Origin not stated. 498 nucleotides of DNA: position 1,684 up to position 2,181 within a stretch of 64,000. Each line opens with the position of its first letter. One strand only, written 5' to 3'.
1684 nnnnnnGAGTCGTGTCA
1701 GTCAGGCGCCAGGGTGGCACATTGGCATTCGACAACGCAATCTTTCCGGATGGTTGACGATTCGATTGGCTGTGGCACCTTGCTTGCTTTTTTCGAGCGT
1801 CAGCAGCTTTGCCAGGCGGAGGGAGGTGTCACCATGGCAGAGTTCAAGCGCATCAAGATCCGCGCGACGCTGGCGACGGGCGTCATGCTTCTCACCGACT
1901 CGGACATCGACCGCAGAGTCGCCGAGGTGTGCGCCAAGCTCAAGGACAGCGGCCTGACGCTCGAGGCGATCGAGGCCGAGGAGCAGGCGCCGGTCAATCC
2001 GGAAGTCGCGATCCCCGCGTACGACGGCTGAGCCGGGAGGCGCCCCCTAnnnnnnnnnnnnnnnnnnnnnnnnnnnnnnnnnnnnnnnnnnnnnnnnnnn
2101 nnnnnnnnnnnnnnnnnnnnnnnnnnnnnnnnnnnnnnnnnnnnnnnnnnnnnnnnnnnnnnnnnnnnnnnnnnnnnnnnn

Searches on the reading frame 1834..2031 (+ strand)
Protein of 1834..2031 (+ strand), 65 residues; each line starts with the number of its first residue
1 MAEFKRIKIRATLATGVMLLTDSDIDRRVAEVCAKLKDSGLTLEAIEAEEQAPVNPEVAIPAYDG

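Call 7: search_protein_families(library=pfam, proteins=[window:1834-2031:+], max_evalue=0.1)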
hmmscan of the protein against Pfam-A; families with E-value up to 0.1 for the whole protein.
window:1834-2031:+ (65 aa): 0 families

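Call 10: find_homologous_proteins(query=window:1834-2031:+, max_evalue=0.01)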
Query window:1834-2031:+ (65 aa): 2 proteins with E <= 0.01 among 2 candidates.
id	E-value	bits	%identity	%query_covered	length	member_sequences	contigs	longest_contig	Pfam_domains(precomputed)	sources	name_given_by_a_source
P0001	5.5e-33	128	98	100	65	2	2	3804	-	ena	-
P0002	1.7e-29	117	89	100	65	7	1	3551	-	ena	-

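Call 11: find_encoding_contigs(protein=window:1834-2031:+, flank=10000, max_places=10)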
Protein window:1834-2031:+ (65 aa): 23 contigs read that carry it; 10 places shown.
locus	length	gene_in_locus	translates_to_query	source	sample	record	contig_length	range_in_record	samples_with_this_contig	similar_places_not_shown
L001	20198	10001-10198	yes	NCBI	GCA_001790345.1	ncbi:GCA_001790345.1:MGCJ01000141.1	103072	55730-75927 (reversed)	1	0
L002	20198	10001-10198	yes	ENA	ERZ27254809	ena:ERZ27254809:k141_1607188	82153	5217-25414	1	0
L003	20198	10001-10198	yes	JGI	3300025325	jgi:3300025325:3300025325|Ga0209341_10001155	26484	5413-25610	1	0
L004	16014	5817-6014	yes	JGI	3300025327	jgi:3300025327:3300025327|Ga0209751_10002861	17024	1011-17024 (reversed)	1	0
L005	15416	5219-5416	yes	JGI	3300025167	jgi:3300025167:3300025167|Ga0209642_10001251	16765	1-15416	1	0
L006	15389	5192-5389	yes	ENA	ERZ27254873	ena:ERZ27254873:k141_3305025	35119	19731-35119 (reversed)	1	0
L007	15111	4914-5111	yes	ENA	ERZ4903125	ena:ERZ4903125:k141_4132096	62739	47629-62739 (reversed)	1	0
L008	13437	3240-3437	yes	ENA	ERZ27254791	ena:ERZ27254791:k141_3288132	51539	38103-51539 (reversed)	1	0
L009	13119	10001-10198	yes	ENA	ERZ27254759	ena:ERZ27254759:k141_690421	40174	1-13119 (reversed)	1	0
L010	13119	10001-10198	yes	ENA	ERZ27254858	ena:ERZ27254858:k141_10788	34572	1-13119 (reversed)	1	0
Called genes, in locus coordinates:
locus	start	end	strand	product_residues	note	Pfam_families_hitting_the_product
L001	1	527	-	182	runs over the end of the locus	PF02627:CMD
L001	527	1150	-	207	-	PF01243:PNPOx_N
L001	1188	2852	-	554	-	PF02538:Hydantoinase_B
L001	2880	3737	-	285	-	PF00034:Cytochrom_C (weak), PF13442:Cytochrome_CBB3, PF00034:Cytochrom_C, PF13442:Cytochrome_CBB3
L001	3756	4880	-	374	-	PF00890:FAD_binding_2, PF01134:GIDA (faint), PF01266:DAO, PF01593:Amino_oxidase (faint), PF07992:Pyr_redox_2 (faint), PF13450:NAD_binding_8 (weak)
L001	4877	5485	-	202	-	PF22790:YkoP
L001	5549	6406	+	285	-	PF02548:Pantoate_transf (weak), PF13714:PEP_mutase, PF00463:ICL (weak)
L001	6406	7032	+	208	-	PF13489:Methyltransf_23, PF01209:Ubie_methyltran, PF01135:PCMT, PF08704:GCD14 (weak), PF13847:Methyltransf_31, PF08241:Methyltransf_11, PF08242:Methyltransf_12, PF13649:Methyltransf_25, +1 more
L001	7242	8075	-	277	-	PF01875:Memo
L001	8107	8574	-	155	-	PF01575:MaoC_dehydratas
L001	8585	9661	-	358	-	PF21320:WHD_Rv2258c, PF01209:Ubie_methyltran (weak), PF05175:MTS, PF13489:Methyltransf_23, PF08241:Methyltransf_11, PF08242:Methyltransf_12, PF13649:Methyltransf_25, PF13847:Methyltransf_31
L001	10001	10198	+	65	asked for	-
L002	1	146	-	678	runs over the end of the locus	PF05378:Hydant_A_N, PF01968:Hydantoinase_A, PF19278:Hydant_A_C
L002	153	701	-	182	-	PF02627:CMD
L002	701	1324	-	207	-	PF01243:PNPOx_N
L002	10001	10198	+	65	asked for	-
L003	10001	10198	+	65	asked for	-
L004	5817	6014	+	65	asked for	-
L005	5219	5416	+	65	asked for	-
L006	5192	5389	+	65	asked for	-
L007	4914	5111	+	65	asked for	-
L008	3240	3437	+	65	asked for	-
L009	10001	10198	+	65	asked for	-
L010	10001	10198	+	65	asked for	-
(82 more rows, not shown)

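Call 12: find_encoding_contigs(protein=P0002, flank=10000, max_places=10)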
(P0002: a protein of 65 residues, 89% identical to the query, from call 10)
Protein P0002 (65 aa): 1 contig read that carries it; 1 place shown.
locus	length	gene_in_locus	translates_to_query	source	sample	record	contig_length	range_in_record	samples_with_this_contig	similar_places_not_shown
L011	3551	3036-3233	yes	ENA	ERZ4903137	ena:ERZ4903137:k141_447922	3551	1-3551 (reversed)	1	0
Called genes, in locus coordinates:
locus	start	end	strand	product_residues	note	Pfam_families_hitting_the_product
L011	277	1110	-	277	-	PF01875:Memo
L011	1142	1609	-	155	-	PF01575:MaoC_dehydratas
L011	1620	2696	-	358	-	PF21320:WHD_Rv2258c, PF01209:Ubie_methyltran (weak), PF05175:MTS, PF13489:Methyltransf_23, PF08241:Methyltransf_11, PF08242:Methyltransf_12, PF13649:Methyltransf_25, PF13847:Methyltransf_31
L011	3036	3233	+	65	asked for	-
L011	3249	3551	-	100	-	?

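Call 13: find_encoding_contigs(protein=P0001, flank=10000, max_places=10)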
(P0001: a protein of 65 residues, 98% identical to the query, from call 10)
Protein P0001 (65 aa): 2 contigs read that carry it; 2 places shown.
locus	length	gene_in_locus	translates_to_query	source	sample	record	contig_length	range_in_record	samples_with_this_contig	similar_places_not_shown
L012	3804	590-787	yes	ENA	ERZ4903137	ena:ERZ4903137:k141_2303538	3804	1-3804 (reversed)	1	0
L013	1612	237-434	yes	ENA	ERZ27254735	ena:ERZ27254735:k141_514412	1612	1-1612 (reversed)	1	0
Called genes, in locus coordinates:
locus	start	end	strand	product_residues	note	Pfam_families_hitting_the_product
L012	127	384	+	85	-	PF13193:AMP-binding_C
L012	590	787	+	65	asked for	-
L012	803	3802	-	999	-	?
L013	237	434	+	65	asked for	-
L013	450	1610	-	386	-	?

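Call 17: list_cluster_members(proteins=[window:1834-2031:+, window:418-1494:-])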
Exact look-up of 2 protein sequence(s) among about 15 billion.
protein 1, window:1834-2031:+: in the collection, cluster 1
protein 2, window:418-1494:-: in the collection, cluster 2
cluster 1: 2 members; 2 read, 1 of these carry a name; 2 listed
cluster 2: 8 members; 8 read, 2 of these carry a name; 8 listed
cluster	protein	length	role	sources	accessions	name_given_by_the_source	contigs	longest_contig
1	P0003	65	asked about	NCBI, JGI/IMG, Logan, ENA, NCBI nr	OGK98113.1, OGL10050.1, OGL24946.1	MAG: hypothetical protein A3I14_15860 [Candidatus Rokubacteria bacterium ... | MAG: hypothetical protein A3D33_09070 [Candidatus Rokubacteria bacterium ...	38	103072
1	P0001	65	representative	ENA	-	-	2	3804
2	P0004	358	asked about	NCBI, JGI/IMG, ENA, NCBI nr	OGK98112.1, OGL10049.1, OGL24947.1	MAG: transcriptional regulator [Candidatus Rokubacteria bacterium ...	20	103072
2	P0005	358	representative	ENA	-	-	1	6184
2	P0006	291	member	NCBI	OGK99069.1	MAG: transcriptional regulator, partial [Candidatus Rokubacteria bacterium ...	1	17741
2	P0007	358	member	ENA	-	-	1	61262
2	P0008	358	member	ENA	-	-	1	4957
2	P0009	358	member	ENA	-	-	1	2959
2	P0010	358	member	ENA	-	-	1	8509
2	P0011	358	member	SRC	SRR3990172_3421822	-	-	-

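Call 22: find_related_loci(query=A2, collection=metagenome_contigs, flank=3000)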
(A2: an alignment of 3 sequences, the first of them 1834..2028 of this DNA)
Query A2 (65 aa) in metagenome_contigs; peptide patterns used: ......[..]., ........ (x = any residue, [..] = any of these).
69 stretches matched a pattern; 7 encode a relative of the query (tblastn E <= 1e-3); 7 distinct loci.
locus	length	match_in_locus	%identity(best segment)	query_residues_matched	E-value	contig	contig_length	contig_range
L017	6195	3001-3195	100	1-65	2e-40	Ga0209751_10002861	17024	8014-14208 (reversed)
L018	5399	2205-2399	100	1-65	2e-40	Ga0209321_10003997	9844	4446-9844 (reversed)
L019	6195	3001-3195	92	1-65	2e-38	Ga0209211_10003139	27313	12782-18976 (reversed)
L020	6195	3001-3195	60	1-65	9e-23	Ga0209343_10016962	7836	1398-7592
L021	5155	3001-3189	53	1-64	2e-18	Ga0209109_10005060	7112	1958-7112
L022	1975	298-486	53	1-64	9e-18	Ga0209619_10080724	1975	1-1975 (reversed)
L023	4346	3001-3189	48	1-64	2e-16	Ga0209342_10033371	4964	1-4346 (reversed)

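Call 28: search_protein_families(library=pfam, proteins=[L021:1974-2744:-, L021:3251-4093:-, L021:4107-5078:-, L021:1223-1900:-, L023:1981-2748:-, L023:3198-3656:-, L023:3660-4241:-, L020:1685-2797:-, L020:3262-5463:+, L020:3244-4866:-], max_evalue=0.001)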
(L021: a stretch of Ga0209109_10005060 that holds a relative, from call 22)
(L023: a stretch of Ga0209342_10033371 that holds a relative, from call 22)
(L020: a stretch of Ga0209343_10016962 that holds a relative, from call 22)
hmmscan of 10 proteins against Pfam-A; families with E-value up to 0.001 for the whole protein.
L021:1974-2744:- (256 aa): 5 families
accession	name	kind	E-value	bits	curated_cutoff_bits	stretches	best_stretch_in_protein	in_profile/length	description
PF13649.12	Methyltransf_25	-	2.2e-09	38.3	27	1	48-121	2-78/97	Methyltransferase domain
PF08241.18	Methyltransf_11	-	8.2e-09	36.4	21.2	1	48-132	1-85/95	Methyltransferase domain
PF08242.18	Methyltransf_12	-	8.3e-07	30.1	30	1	48-130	1-88/98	Methyltransferase domain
PF00398.26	RrnaAD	-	2.8e-05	23.8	24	1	44-106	31-91/263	Ribosomal RNA adenine dimethylase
PF05175.20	MTS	-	0.00093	19.3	23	0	38-100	28-87/170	Methyltransferase small domain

L021:3251-4093:- (280 aa): 1 family
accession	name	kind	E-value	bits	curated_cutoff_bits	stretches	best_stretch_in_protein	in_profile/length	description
PF01875.22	Memo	-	9.7e-55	186.1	27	1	9-274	4-269/269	Memo-like protein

L021:4107-5078:- (323 aa): 1 family
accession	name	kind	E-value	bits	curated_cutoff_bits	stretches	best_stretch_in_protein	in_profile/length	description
PF01663.27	Phosphodiest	-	8.8e-09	35.8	23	1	101-265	159-330/342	Type I phosphodiesterase / nucleotide pyrophosphatase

L021:1223-1900:- (225 aa): 1 family
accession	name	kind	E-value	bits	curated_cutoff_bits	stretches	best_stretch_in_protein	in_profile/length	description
PF22790.2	YkoP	-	8e-23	81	27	1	19-188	11-183/183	YkoP domain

L023:1981-2748:- (255 aa): 4 families
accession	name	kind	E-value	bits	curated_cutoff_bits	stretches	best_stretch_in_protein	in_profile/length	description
PF13649.12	Methyltransf_25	-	9.6e-09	36.3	27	1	47-119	2-77/97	Methyltransferase domain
PF08241.18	Methyltransf_11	-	7.2e-08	33.4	21.2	1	47-123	1-77/95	Methyltransferase domain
PF08242.18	Methyltransf_12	-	1.3e-07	32.6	30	1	47-123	1-82/98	Methyltransferase domain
PF00398.26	RrnaAD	-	3.2e-06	26.9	24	1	44-117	32-109/263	Ribosomal RNA adenine dimethylase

L023:3198-3656:- (152 aa): 2 families
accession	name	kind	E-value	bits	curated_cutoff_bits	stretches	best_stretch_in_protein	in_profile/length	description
PF01575.25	MaoC_dehydratas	-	1.7e-22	79.7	27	1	14-130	6-119/123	MaoC like domain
PF13452.11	FAS1_DH_region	-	6e-06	26.9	22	1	13-131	2-118/132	FAS1-like, dehydratase domain region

L023:3660-4241:- (193 aa): 0 families

L020:1685-2797:- (370 aa): 12 families
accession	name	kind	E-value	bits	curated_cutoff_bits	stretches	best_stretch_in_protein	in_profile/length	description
PF21320.3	HTH_65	-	1.3e-26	93.1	24.1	1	38-108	3-74/75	Rv2258c-like winged HTH domain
PF13847.12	Methyltransf_31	-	3.1e-23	82.5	27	1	184-306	3-129/145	Methyltransferase domain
PF13649.12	Methyltransf_25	-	6.6e-16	59.2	27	1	188-282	1-97/97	Methyltransferase domain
PF08242.18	Methyltransf_12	-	3.1e-15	57.1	30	1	190-283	2-97/98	Methyltransferase domain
PF13489.12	Methyltransf_23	-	8.4e-15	55.3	27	1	178-348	16-162/164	Methyltransferase domain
PF08241.18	Methyltransf_11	-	3.1e-13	50.6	21.2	1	190-285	2-94/95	Methyltransferase domain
PF05175.20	MTS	-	4.4e-07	30.1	23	1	184-282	31-134/170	Methyltransferase small domain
PF01209.24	Ubie_methyltran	-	1.3e-05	25.1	20.1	1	185-304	48-167/233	ubiE/COQ5 methyltransferase family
PF00891.24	Methyltransf_2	-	0.0002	21.2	22.3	1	187-294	65-172/210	O-methyltransferase domain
PF08003.17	Methyltransf_9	-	0.00046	19.7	23.8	1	186-286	117-217/315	Protein of unknown function (DUF1698)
PF13679.12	Methyltransf_32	-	0.00075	19.9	27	0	184-248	25-94/143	Methyltransferase domain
PF02390.23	Methyltransf_4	-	0.00098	19.1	24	0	188-242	5-59/173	Putative methyltransferase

L020:3262-5463:+ (733 aa): 1 family
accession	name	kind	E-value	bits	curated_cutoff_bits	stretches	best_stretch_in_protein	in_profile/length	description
PF12228.14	DUF3604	-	1.1e-13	51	20.4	2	474-509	377-412/591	Protein of unknown function (DUF3604)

L020:3244-4866:- (540 aa): 0 families

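Call 29: search_protein_representatives(protein=window:1834-2031:+)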
Query: 65 residues. Proteins with E-value up to 0.001 (for the whole library): 8; up to 1e-10: 3; up to 1e-30: 0. The best 8 are listed.
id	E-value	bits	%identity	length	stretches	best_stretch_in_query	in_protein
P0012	4.4e-15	70.7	60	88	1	1-65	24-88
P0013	7.1e-11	57.6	52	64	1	1-60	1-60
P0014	7.3e-11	57.5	52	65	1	1-65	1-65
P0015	2.5e-09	52.7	39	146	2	3-64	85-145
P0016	3.0e-08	49.3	55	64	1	1-64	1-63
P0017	5.1e-07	45.5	29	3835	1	4-58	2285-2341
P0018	1.1e-05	41.3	32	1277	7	13-62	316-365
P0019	2.1e-04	37.3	34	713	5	18-45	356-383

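Call 32: find_homologous_proteins(query=A3, max_evalue=0.001)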
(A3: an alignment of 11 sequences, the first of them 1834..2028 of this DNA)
Query A3 (11 sequences) (65 aa, profile of the alignment): 48 proteins with E <= 0.001 among 365 candidates.
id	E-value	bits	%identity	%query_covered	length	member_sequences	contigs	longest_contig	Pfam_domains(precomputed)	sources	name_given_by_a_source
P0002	3.6e-33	131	89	100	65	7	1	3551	-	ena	-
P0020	9.7e-32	127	56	98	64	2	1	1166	-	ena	-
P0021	2.0e-31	126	55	98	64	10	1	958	-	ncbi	-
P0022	2.4e-31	125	52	98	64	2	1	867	-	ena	-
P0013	2.4e-31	125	52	98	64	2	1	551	-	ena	-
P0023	4.0e-31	125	55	98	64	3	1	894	-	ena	-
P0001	4.8e-31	125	98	100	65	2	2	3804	-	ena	-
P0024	4.9e-31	124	55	98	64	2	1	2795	-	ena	-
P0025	8.3e-31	124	52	98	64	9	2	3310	-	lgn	-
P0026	1.6e-30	123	52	98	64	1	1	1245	-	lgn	-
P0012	2.9e-30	122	60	100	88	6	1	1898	-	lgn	-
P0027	4.7e-30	121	56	100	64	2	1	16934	-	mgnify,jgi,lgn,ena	mgnify:FL=1|jgi:hypothetical protein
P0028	5.5e-30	121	54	98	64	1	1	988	-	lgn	-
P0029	5.8e-30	121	50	98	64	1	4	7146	-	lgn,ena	-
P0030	1.1e-29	120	50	98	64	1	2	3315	-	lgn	-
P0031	3.3e-29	119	58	98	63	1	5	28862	-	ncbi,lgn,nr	ncbi:MAG: hypothetical protein HYU25_10810 [Candidatus Rokubacteria bacterium]|nr:hypothetical prote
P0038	4.7e-26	109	44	98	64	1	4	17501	-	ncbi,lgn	-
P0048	4.2e-23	99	48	77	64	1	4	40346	-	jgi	jgi:hypothetical protein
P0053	4.0e-21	93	56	77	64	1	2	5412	-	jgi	jgi:hypothetical protein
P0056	1.8e-17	81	44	77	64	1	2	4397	-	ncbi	-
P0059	1.1e-15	75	37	97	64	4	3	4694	-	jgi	jgi:hypothetical protein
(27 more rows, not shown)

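Call 33: find_encoding_contigs(protein=P0048, flank=10000, max_places=4)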
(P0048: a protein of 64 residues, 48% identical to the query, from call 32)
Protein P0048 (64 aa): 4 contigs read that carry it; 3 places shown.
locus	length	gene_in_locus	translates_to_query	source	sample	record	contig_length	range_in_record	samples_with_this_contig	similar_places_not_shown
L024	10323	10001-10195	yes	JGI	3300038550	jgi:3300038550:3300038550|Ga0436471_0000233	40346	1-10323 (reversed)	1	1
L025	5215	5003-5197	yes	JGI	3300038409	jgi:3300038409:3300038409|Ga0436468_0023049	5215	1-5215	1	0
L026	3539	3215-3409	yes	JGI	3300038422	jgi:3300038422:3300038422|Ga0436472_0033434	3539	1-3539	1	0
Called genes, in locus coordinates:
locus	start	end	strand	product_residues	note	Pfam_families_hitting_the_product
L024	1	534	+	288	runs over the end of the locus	PF02653:BPD_transp_2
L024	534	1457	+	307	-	PF02653:BPD_transp_2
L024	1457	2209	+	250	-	PF00005:ABC_tran, PF13304:AAA_21 (faint), PF12399:BCA_ABC_TP_C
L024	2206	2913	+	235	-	PF00005:ABC_tran, PF13304:AAA_21 (faint)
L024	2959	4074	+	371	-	PF00070:Pyr_redox (faint), PF00890:FAD_binding_2, PF01266:DAO, PF07992:Pyr_redox_2 (faint), PF12831:FAD_oxidored (faint), PF13450:NAD_binding_8 (weak)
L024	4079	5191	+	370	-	PF02746:MR_MLE_N, PF13378:MR_MLE_C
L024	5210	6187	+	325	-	PF16868:NMT1_3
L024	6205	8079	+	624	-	PF06808:DctM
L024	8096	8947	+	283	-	PF03631:Virul_fac_BrkB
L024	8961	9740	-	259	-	PF08241:Methyltransf_11, PF08242:Methyltransf_12 (weak), PF13649:Methyltransf_25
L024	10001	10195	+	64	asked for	-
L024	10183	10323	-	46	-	?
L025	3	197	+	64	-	?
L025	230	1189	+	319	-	PF16868:NMT1_3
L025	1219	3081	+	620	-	PF06808:DctM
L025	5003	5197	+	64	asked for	-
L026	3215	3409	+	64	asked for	-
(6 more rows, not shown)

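Call 34: find_encoding_contigs(protein=P0031, flank=10000, max_places=4)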
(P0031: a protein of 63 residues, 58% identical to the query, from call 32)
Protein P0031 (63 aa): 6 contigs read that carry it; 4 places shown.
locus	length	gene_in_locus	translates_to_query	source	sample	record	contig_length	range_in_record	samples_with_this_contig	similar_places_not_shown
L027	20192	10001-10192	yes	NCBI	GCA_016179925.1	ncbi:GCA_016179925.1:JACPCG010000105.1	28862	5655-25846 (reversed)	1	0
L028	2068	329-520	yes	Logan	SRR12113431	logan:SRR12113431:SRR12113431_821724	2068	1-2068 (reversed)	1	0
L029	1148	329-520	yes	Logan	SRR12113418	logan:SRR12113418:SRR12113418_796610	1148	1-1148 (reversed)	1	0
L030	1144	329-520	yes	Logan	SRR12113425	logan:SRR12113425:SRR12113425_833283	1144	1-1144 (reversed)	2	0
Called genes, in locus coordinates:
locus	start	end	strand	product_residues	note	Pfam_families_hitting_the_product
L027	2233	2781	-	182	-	PF02627:CMD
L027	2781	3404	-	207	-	PF01243:PNPOx_N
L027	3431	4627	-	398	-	PF00890:FAD_binding_2 (weak), PF01266:DAO, PF07992:Pyr_redox_2 (faint), PF13450:NAD_binding_8 (faint)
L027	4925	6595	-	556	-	PF02538:Hydantoinase_B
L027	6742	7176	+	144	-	PF14361:RsbRD_N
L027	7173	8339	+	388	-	PF00070:Pyr_redox (faint), PF00890:FAD_binding_2 (weak), PF01266:DAO, PF13450:NAD_binding_8 (weak)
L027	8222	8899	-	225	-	PF22790:YkoP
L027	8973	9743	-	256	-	PF08241:Methyltransf_11, PF08242:Methyltransf_12 (weak), PF13649:Methyltransf_25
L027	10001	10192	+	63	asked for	-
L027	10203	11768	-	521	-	PF14890:Intein_splicing, PF04055:Radical_SAM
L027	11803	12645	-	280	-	PF01875:Memo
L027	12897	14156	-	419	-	PF01663:Phosphodiest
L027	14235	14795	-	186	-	PF01590:GAF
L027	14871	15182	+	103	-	-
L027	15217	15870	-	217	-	PF01625:PMSR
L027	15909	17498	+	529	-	PF02518:HATPase_c (weak), PF13589:HATPase_c_3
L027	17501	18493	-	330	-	PF08843:AbiEii (weak)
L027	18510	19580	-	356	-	PF09952:AbiEi_2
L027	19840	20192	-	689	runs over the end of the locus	PF02538:Hydantoinase_B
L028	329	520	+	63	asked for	-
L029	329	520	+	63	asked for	-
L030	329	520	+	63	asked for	-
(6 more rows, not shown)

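Call 35: find_encoding_contigs(protein=P0038, flank=10000, max_places=4)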
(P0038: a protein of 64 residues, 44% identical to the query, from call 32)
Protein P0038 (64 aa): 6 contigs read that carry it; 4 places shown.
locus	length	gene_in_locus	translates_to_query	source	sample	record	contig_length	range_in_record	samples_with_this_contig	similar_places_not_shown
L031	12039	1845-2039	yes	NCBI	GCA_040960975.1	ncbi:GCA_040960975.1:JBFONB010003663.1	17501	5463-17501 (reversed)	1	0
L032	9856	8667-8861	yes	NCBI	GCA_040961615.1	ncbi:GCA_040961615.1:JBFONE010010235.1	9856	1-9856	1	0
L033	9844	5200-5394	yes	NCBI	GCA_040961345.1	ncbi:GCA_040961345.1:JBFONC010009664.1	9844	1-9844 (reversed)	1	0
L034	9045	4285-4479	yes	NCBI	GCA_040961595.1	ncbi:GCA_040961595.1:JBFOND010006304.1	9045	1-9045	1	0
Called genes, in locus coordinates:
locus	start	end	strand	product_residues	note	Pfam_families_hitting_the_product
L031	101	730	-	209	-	PF22790:YkoP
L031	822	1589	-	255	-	PF00398:RrnaAD (weak), PF08241:Methyltransf_11 (weak), PF08242:Methyltransf_12, PF13649:Methyltransf_25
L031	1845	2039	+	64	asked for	-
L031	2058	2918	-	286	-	PF01875:Memo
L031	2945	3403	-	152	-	PF01575:MaoC_dehydratas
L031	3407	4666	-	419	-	PF01663:Phosphodiest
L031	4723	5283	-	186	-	PF01590:GAF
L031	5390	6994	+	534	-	PF02518:HATPase_c, PF13589:HATPase_c_3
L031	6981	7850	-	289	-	PF00691:OmpA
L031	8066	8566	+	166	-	PF01161:PBP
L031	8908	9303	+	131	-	-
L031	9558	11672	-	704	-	PF16177:ACAS_N, PF00501:AMP-binding, PF13193:AMP-binding_C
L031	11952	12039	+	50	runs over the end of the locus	-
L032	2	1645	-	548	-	?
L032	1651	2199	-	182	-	PF02627:CMD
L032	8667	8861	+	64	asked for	-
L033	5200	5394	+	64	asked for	-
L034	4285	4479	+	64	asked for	-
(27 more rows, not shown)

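Call 36: find_encoding_contigs(protein=P0059, flank=10000, max_places=4)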
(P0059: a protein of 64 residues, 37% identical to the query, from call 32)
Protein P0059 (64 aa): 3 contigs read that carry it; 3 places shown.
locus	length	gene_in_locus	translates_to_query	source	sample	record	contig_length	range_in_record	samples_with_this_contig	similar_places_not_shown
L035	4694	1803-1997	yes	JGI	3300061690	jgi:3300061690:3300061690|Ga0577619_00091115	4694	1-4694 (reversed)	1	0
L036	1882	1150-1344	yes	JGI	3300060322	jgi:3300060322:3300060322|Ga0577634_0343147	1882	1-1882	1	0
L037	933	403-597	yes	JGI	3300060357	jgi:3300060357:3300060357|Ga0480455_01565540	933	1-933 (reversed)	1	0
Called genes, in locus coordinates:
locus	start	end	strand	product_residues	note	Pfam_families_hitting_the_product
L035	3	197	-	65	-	?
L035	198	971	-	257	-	PF00005:ABC_tran, PF13304:AAA_21 (weak), PF12399:BCA_ABC_TP_C (weak)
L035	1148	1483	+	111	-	-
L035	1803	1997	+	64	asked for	-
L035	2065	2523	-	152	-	PF01575:MaoC_dehydratas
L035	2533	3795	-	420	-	PF01663:Phosphodiest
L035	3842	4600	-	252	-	PF00106:adh_short, PF08659:KR, PF13561:adh_short_C2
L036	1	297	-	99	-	?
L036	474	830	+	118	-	-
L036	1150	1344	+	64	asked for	-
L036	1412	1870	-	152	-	PF01575:MaoC_dehydratas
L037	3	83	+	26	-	?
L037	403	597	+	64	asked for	-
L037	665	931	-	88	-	?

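Call 57: predict_structure(alignment_id=A4)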
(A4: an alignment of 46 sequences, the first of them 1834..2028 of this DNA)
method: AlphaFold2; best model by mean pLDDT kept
length: 65 residues; sequences in the alignment: 46
mean_pLDDT: 74.6   pTM: 0.48
mean pLDDT of the five models: 74.6, 73.8, 73.8, 73.3, 70.4
residues with pLDDT >= 90: 0; 70-90: 44; 50-70: 21; < 50: 0
segments of 3 or more residues with pLDDT < 50: none
pLDDT, mean of each block of 10 residues (from residue 1): 69 78 88 83 74 63 62
secondary structure, 60 per line:
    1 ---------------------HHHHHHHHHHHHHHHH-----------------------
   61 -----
elements in order: H22-37

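Call 59: search_solved_structures(query=A4, max_evalue=1)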
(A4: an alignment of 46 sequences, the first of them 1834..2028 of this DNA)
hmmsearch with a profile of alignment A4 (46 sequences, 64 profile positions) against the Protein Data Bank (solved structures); distinct sequences matched with E-value up to 1: 10.
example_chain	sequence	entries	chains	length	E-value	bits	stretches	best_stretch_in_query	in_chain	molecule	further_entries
9szu_A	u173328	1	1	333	0.049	17.1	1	15-60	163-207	PLZ2.3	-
2k6x_A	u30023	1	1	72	0.12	15.9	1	27-51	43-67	RNA polymerase sigma factor rpoD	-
6wgz_B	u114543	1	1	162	0.47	13.9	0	23-58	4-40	Bcl-2-like 4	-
2id1_A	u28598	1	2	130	0.58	13.7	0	22-50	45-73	Hypothetical protein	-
4il5_A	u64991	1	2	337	0.76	13.3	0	28-52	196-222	Cysteine synthase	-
4jbn_A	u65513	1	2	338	0.76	13.3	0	28-52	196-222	Cysteine synthase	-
3bm5_A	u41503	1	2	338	0.76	13.3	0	28-52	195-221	Cysteine synthase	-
4jbl_A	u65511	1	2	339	0.76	13.3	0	28-52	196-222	Cysteine synthase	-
2pqm_A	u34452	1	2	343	0.78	13.3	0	28-52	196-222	Cysteine synthase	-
1mp9_A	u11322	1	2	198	0.88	13.1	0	14-51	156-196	TATA-binding protein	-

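Call 60: fold_search(model_id=the predicted structure, library=pdb)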
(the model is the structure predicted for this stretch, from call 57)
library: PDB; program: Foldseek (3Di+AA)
matches with E <= 10: 0; with E <= 0.001: 0
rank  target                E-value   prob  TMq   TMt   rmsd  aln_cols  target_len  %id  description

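Call 61: search_protein_families(library=ncbifam, proteins=[window:1834-2031:+, P0027, P0059], max_evalue=1)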
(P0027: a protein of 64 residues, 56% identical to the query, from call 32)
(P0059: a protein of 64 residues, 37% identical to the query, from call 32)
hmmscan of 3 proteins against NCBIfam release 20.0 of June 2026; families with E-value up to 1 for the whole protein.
window:1834-2031:+ (65 aa): 0 families

P0027 (64 aa): 1 family
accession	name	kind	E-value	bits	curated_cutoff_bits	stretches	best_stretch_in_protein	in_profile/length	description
NF005730.0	PRK07546.1-4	equivalog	0.13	11.7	222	1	4-60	39-93/207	hypothetical protein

P0059 (64 aa): 0 families
